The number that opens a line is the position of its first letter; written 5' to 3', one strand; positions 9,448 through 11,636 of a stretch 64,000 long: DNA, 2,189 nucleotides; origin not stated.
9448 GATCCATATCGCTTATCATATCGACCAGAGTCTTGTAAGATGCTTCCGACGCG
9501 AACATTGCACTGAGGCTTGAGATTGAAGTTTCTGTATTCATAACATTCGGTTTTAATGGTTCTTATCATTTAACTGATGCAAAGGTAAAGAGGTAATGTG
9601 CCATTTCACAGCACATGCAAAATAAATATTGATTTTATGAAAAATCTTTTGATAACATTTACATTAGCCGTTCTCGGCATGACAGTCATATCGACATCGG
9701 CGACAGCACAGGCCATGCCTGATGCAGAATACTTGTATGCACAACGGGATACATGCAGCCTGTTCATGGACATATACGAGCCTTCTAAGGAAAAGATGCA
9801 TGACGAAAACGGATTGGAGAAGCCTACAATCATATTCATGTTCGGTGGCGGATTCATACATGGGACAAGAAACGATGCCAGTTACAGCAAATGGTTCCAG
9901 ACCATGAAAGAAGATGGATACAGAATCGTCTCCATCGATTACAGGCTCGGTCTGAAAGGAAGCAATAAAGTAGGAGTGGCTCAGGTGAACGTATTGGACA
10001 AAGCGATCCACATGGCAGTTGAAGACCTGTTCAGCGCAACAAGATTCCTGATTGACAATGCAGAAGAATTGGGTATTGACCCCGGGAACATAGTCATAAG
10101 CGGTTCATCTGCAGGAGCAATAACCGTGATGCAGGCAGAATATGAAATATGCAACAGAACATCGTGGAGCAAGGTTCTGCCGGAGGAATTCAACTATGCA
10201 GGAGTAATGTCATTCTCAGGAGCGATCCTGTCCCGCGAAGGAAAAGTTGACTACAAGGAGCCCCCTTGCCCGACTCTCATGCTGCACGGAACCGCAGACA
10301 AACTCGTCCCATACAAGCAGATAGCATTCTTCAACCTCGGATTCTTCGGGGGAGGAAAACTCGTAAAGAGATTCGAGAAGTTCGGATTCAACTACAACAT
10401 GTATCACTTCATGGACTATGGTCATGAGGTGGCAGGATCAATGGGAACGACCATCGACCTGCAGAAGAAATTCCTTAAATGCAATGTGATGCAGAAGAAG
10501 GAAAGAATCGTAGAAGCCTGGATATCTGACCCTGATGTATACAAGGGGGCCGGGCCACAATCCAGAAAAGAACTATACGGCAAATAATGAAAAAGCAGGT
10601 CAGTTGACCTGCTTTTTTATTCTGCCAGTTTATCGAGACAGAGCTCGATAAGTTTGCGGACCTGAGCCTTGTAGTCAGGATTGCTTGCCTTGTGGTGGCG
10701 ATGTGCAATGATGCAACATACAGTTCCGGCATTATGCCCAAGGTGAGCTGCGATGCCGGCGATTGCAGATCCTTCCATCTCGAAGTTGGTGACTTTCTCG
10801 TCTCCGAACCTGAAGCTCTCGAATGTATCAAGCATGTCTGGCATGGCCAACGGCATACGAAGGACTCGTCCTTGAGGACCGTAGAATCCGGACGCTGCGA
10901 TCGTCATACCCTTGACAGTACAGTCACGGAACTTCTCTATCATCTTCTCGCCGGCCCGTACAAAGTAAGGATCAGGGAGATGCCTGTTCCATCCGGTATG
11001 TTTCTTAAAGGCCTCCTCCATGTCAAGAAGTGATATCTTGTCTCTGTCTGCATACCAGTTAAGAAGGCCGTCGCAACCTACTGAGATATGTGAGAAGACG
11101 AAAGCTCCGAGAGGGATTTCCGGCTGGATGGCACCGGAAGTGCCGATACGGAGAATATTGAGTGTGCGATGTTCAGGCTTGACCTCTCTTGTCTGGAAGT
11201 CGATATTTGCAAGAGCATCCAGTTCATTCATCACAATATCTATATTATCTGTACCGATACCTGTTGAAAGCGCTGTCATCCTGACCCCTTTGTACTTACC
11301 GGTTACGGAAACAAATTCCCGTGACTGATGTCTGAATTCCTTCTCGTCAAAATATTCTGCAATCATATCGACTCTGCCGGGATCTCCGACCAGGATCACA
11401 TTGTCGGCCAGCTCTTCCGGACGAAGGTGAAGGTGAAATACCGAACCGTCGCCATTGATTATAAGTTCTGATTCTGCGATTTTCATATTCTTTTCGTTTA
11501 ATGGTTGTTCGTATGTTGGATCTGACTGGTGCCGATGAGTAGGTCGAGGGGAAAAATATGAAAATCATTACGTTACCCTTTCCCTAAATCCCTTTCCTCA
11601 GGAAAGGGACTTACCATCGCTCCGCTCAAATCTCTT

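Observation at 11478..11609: Each leader unit carries an anti-start-codon strand for udp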

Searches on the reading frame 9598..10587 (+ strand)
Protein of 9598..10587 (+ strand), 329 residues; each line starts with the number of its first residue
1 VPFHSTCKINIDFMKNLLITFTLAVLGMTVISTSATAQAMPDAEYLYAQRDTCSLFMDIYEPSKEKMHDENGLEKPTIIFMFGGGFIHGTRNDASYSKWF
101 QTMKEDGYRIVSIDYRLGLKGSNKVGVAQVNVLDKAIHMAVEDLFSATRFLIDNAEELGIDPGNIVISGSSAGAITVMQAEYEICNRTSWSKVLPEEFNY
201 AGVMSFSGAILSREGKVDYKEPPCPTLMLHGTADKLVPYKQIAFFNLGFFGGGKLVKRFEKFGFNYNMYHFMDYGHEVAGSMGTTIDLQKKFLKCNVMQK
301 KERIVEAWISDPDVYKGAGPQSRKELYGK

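Call 12: search_protein_families(library=ncbifam, proteins=[window:9598-10587:+])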
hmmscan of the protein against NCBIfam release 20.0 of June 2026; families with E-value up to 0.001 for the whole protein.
window:9598-10587:+ (329 aa): 3 families
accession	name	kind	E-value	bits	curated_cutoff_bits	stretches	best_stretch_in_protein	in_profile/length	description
NF058653.1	LipP1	equivalog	2.7e-11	42.9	350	2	139-174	120-155/300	LipP1 family hormone-sensitive lipase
NF007547.0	PRK10162.1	equivalog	2e-05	23.7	389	1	58-180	75-174/321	acetyl esterase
NF033149.0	CHL_hydrolase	equivalog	0.00051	19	500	0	71-174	71-159/310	chloramphenicol hydrolase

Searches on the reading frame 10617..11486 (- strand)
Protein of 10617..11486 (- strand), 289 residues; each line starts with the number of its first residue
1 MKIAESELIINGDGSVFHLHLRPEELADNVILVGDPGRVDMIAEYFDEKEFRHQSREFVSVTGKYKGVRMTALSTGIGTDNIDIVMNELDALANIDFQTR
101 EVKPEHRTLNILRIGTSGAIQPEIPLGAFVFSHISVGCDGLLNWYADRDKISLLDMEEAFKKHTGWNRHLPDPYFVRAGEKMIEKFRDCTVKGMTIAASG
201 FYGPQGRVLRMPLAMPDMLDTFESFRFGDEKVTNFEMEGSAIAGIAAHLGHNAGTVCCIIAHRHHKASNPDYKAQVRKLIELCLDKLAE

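Call 9: find_encoding_contigs(protein=window:10617-11486:-, flank=3000, max_places=10)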
Protein window:10617-11486:- (289 aa): 23 contigs read that carry it; 5 places shown.
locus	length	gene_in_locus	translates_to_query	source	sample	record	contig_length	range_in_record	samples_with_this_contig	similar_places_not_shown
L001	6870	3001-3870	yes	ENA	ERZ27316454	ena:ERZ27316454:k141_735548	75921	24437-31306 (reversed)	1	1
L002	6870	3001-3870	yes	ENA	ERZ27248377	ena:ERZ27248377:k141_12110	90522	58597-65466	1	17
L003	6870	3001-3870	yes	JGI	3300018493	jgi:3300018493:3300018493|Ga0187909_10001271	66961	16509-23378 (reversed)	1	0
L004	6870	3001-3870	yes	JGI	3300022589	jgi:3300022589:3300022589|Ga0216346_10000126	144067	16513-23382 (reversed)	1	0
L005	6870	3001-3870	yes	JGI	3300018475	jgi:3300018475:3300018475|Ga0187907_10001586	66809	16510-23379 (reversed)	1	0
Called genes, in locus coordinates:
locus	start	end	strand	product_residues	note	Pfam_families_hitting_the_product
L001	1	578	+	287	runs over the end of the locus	PF16153:DUF4861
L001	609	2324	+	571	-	PF00916:Sulfate_transp, PF01740:STAS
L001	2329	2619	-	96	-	-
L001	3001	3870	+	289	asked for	PF01048:PNP_UDP_1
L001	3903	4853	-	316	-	PF07859:Abhydrolase_3 (faint), PF00135:COesterase, PF20434:BD-FAE, PF02230:Abhydrolase_2 (faint), PF00326:Peptidase_S9 (faint)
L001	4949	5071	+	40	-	-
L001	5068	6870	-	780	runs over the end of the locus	PF02861:Clp_N, PF13191:AAA_16 (weak), PF00004:AAA, PF17871:AAA_lid_9, PF00004:AAA, PF07724:AAA_2, PF07728:AAA_5, PF10431:ClpB_D2-small, +7 more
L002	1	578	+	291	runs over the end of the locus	PF16153:DUF4861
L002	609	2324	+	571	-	PF00916:Sulfate_transp, PF01740:STAS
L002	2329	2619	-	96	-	-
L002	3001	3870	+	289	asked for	PF01048:PNP_UDP_1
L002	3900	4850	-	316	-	PF07859:Abhydrolase_3 (faint), PF00135:COesterase, PF20434:BD-FAE, PF02230:Abhydrolase_2 (faint), PF00326:Peptidase_S9 (faint)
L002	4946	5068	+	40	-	-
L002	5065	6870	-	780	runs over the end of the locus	PF02861:Clp_N, PF13191:AAA_16 (weak), PF00004:AAA, PF17871:AAA_lid_9, PF00004:AAA, PF07724:AAA_2, PF07728:AAA_5, PF10431:ClpB_D2-small, +7 more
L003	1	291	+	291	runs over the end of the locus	PF16153:DUF4861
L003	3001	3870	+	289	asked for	PF01048:PNP_UDP_1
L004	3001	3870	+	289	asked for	PF01048:PNP_UDP_1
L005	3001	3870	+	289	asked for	PF01048:PNP_UDP_1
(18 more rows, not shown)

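Call 12: search_protein_families(library=ncbifam, proteins=[window:10617-11486:-])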
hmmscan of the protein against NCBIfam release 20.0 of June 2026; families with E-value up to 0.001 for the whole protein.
window:10617-11486:- (289 aa): 6 families
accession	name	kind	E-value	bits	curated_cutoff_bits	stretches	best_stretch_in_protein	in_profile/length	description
TIGR01718.1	Uridine-psphlse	equivalog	8.5e-29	100.6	280.3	2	16-147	1-118/245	uridine phosphorylase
NF008383.0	PRK11178.1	equivalog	4.7e-21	75.2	262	1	15-146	5-124/254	uridine phosphorylase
NF004489.0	PRK05819.1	subfamily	1.2e-18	67.3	230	1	17-134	4-109/236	DeoD-type purine-nucleoside phosphorylase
TIGR00107.1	deoD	equivalog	7.3e-16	58.4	232.25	1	18-133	1-104/232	purine-nucleoside phosphorylase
NF009914.0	PRK13374.1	subfamily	7.8e-15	55.1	338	1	18-132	5-107/235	DeoD-type purine-nucleoside phosphorylase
TIGR01719.1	euk_UDPppase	equivalog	2.8e-12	46.5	249.95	1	29-263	33-253/287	uridine phosphorylase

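Call 13: find_related_loci(query=window:10617-11486:-, collection=genome_contigs, flank=3000)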
Query window:10617-11486:- (289 aa) in genome_contigs; peptide patterns used: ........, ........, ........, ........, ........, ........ (x = any residue, [..] = any of these).
600 stretches matched a pattern (row limit reached: there are more); 594 encode a relative of the query (tblastn E <= 1e-3); the best 80 are kept; 80 distinct loci.
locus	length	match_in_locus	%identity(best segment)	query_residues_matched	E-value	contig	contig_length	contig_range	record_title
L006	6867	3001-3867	93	1-289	0e+0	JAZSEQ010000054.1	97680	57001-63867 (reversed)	MAG: Candidatus Cryptobacteroides sp. isolate T1900044588_TS20190054.MAGScoT_cleanbin_000071 SGB_615_k141_599389, whole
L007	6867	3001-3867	94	1-289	0e+0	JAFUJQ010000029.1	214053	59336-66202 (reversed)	MAG: Bacteroidales bacterium isolate RGIG4555 Roe_deer_Rectum-2__c1305, whole genome shotgun sequence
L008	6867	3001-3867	94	1-289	0e+0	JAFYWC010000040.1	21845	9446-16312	MAG: Bacteroidales bacterium isolate RGIG7475 Water_buffalos_Colon-3__c68213, whole genome shotgun sequence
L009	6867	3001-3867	93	1-289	0e+0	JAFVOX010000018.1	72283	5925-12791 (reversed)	MAG: Bacteroidales bacterium isolate RGIG5261 Sheep_Colon-1__c342, whole genome shotgun sequence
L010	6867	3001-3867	93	1-289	0e+0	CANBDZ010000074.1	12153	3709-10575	MAG TPA_asm: uncultured Bacteroidales bacterium isolate SRR15429293_bin.1_metawrap_v1.3_MAG genome assembly, contig: NOD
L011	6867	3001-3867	93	1-289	0e+0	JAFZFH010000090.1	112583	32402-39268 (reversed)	MAG: Bacteroidales bacterium isolate RGIG7714 Water_buffalos_Rectum-3__c258529, whole genome shotgun sequence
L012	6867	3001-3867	93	1-289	0e+0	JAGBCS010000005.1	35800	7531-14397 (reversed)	MAG: Bacteroidales bacterium isolate RGIG8999 Water_deer_Rectum-3__c23109, whole genome shotgun sequence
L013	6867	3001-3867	93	1-289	0e+0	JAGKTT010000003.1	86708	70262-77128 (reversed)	MAG: Bacteroidia bacterium isolate cow4.3 cow4_3_20, whole genome shotgun sequence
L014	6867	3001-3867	93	1-289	0e+0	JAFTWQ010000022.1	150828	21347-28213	MAG: Bacteroidales bacterium isolate RGIG4217 Roe_deer_Colon-4__c1849, whole genome shotgun sequence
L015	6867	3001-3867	93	1-289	0e+0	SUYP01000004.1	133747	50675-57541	MAG: Bacteroidales bacterium isolate SIG153 NODE_541_length_133747_cov_13.458621, whole genome shotgun sequence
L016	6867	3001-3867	93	1-289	0e+0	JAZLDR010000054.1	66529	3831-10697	MAG: Candidatus Cryptobacteroides sp. isolate T1900045028_TC20190021.MAGScoT_cleanbin_000040 SGB_4443_k141_451634, whole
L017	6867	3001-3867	93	1-289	0e+0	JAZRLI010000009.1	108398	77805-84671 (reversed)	MAG: Candidatus Cryptobacteroides sp. isolate T1900045441_YK20190132.MAGScoT_cleanbin_000023 SGB_7111_k141_109448, whole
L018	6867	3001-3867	90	1-289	0e+0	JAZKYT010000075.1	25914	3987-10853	MAG: Candidatus Cryptobacteroides sp. isolate T1900045097_TC20190091.MAGScoT_cleanbin_000015 SGB_4743_k141_1405643, whol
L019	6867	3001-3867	91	1-289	0e+0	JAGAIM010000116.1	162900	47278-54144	MAG: Bacteroidales bacterium isolate RGIG8473 Water_deer_Cecum-1__c182359, whole genome shotgun sequence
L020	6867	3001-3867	92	1-289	0e+0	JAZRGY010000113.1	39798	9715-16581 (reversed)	MAG: Candidatus Cryptobacteroides sp. isolate T1900045485_YK20190179.MAGScoT_cleanbin_000049 SGB_7344_k141_2340913, whol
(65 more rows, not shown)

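Call 68: search_protein_families(library=pfam, proteins=[window:10617-11486:-], max_evalue=0.00001)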
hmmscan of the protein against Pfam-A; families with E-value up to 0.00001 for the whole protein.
window:10617-11486:- (289 aa): 1 family
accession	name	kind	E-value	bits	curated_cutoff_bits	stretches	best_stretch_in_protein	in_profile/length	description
PF01048.26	PNP_UDP_1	-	8.1e-26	91.3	25.1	1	30-267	3-204/233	Phosphorylase superfamily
